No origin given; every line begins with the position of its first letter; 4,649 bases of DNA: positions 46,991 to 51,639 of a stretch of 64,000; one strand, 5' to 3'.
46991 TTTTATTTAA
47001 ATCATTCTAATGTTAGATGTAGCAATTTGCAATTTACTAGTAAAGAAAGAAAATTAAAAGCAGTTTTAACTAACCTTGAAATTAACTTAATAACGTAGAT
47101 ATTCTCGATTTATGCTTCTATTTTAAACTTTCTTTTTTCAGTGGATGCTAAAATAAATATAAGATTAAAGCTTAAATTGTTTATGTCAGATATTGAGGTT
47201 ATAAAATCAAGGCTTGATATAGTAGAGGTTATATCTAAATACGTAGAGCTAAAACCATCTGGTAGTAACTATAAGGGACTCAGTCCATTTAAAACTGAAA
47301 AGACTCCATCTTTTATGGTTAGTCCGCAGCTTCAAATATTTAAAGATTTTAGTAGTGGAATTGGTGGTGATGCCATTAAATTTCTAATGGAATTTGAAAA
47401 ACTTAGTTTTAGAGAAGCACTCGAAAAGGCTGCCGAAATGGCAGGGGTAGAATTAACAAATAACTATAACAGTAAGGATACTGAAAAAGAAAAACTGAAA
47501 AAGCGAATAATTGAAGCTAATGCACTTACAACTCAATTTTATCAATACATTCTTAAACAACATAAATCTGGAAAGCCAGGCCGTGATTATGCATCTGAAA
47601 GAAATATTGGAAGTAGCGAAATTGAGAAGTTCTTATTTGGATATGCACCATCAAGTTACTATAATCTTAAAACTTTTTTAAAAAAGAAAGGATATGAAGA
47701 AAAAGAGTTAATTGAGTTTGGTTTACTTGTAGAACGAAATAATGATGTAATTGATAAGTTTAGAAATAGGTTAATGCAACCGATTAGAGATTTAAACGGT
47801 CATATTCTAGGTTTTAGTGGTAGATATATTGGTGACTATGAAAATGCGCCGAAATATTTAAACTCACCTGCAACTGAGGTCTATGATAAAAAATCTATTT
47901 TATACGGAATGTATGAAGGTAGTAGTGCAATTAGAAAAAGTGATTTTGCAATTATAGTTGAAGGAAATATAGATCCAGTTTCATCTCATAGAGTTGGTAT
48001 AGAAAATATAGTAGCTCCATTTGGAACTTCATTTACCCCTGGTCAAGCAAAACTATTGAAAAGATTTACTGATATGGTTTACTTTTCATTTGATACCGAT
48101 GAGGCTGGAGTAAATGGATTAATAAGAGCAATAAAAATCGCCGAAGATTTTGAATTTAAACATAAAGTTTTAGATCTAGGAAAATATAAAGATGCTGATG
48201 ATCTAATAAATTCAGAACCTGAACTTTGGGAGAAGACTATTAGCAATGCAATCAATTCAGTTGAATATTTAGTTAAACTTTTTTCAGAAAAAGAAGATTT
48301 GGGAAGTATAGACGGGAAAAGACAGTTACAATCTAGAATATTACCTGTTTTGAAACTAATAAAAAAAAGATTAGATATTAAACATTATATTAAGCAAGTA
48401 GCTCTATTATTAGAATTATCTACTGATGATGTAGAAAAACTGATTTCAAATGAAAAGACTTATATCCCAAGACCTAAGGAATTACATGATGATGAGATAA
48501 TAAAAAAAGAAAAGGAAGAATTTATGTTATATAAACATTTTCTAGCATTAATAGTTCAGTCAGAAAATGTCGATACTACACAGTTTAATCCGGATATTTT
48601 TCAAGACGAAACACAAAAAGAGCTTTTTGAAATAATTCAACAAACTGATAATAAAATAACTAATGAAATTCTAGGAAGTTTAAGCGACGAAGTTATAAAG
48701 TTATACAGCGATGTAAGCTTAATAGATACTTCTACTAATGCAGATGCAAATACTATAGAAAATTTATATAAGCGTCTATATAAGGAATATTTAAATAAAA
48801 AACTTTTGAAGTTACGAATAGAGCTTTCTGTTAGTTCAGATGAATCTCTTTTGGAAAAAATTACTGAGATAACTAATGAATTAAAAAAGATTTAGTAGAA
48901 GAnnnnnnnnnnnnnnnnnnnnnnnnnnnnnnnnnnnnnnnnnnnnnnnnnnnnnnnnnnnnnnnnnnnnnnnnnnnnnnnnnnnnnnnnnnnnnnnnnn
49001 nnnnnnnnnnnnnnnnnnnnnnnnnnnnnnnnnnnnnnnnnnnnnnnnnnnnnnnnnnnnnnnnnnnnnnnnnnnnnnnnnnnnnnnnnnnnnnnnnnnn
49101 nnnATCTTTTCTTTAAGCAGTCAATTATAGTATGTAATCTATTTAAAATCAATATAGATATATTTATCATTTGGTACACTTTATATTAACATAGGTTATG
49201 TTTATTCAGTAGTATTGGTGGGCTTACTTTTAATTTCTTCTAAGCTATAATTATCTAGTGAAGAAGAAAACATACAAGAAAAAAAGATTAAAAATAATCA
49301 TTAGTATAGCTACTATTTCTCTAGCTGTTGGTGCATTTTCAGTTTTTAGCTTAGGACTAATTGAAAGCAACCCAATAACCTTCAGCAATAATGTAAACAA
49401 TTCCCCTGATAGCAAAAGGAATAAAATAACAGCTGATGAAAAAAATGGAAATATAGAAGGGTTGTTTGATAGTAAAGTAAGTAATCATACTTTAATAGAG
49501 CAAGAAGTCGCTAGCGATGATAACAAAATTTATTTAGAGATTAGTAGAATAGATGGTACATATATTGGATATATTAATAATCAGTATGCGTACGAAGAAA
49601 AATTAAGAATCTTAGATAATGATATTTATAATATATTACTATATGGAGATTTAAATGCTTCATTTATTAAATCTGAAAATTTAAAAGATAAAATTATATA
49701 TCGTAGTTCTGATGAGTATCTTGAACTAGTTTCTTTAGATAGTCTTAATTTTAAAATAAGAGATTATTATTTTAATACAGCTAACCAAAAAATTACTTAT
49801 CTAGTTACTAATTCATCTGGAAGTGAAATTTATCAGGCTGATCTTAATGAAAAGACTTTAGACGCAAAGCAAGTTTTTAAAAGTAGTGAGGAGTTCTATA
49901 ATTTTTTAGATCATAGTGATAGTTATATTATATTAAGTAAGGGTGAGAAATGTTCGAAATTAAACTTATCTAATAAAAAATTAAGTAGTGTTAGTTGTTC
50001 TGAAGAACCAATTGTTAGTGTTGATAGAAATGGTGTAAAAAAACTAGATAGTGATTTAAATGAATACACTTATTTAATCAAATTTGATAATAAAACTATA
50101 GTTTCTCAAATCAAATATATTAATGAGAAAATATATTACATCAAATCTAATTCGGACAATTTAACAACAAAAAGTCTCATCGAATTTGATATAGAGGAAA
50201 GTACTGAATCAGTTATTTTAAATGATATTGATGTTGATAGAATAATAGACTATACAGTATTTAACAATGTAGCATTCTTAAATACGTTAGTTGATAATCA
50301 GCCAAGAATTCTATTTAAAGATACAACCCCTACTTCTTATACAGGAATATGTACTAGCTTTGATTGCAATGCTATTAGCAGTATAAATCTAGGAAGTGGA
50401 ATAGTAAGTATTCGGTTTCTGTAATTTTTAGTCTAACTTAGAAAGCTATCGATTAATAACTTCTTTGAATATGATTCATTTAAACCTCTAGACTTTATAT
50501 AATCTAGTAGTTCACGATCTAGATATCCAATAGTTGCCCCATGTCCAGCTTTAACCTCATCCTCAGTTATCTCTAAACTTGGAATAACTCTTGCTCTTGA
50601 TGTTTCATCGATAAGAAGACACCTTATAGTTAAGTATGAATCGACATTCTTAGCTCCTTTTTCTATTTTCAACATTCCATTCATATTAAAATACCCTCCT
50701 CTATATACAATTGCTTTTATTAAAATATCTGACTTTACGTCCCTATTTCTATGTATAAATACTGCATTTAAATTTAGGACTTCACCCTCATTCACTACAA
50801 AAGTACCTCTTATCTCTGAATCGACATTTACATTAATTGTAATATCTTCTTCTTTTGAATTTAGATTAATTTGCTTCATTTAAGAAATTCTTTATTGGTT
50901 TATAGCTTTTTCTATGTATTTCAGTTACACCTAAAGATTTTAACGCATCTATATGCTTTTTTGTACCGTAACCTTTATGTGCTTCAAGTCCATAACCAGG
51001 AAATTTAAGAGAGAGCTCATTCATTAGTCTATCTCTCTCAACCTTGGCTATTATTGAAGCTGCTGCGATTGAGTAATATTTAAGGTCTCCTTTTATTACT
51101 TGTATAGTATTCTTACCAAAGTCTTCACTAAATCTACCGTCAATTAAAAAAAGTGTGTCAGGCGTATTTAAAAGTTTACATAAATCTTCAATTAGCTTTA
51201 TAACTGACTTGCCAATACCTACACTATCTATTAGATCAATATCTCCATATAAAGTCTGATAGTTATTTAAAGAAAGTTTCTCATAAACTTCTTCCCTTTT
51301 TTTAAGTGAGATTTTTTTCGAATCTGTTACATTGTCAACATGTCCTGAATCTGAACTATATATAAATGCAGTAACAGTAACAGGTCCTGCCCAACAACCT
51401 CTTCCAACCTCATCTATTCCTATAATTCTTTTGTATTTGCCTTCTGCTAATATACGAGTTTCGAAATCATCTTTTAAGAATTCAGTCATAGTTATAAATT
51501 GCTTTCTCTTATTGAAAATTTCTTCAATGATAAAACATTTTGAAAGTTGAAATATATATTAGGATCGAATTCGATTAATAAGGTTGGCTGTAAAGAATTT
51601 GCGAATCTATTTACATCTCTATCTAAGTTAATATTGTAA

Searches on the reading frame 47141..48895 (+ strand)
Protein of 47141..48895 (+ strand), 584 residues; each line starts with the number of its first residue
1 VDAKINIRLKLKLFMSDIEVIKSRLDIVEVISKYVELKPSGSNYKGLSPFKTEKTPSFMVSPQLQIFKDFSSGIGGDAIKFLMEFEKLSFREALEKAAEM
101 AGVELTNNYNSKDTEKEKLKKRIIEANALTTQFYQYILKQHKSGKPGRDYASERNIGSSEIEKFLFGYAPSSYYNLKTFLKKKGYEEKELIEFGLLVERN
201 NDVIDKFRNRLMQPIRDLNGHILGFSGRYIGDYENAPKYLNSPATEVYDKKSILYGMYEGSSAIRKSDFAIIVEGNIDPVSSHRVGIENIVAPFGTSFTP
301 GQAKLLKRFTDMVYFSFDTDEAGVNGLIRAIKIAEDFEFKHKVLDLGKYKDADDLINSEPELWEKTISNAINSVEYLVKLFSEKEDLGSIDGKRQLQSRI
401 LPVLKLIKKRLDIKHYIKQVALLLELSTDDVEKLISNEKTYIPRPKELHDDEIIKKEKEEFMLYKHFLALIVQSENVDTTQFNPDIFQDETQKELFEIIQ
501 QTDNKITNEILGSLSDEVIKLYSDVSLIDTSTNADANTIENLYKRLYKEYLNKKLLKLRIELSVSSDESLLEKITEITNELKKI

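Call 54: search_protein_families(library=pfam, proteins=[window:47141-48895:+])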
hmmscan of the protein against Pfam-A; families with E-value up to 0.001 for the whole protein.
window:47141-48895:+ (584 aa): 6 families
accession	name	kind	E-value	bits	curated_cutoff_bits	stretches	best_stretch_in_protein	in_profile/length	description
PF08275.17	DNAG_N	-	4.3e-35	121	26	1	133-259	1-126/128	DNA primase catalytic core, N-terminal domain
PF01807.25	Zn_ribbon_DnaG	-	7.5e-29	99.9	24.9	1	17-107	5-95/98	CHC2 zinc finger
PF13155.12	Toprim_2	-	1.3e-15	58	22.1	1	271-356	1-88/88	Toprim-like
PF13662.12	Toprim_4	-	9.2e-10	39.1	25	1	270-336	3-76/85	Toprim domain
PF10410.14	DnaB_bind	-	8.7e-06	26.4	20.6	1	375-427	2-54/56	DnaB-helicase binding domain of primase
PF01751.28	Toprim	-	0.00036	21.1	23.1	0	270-331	2-77/96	Toprim domain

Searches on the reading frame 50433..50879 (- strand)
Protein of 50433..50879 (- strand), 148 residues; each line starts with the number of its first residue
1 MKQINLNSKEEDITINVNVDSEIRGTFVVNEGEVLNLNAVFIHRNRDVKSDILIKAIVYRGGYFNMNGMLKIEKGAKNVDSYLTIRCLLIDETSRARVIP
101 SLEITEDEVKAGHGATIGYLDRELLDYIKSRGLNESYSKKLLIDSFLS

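Call 54: search_protein_families(library=pfam, proteins=[window:50433-50879:-])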
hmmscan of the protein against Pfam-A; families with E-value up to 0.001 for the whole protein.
window:50433-50879:- (148 aa): 1 family
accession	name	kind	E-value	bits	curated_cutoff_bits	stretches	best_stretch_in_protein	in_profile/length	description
PF01458.23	SUFBD_core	-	3.8e-31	108.8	27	1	19-146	105-232/232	SUF system FeS cluster assembly, SufBD core domain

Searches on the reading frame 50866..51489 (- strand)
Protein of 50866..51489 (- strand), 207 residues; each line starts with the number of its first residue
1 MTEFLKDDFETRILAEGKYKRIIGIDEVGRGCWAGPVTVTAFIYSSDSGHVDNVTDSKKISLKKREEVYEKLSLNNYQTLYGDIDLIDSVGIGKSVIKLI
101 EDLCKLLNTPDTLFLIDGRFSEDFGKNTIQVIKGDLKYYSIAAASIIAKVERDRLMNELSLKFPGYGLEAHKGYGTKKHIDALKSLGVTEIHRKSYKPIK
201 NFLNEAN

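Call 54: search_protein_families(library=pfam, proteins=[window:50866-51489:-])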
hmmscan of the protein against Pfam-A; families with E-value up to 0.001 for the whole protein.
window:50866-51489:- (207 aa): 1 family
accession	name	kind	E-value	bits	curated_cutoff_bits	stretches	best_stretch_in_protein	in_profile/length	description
PF01351.25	RNase_HII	-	1e-33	117.3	25.8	1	23-198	1-198/199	Ribonuclease HII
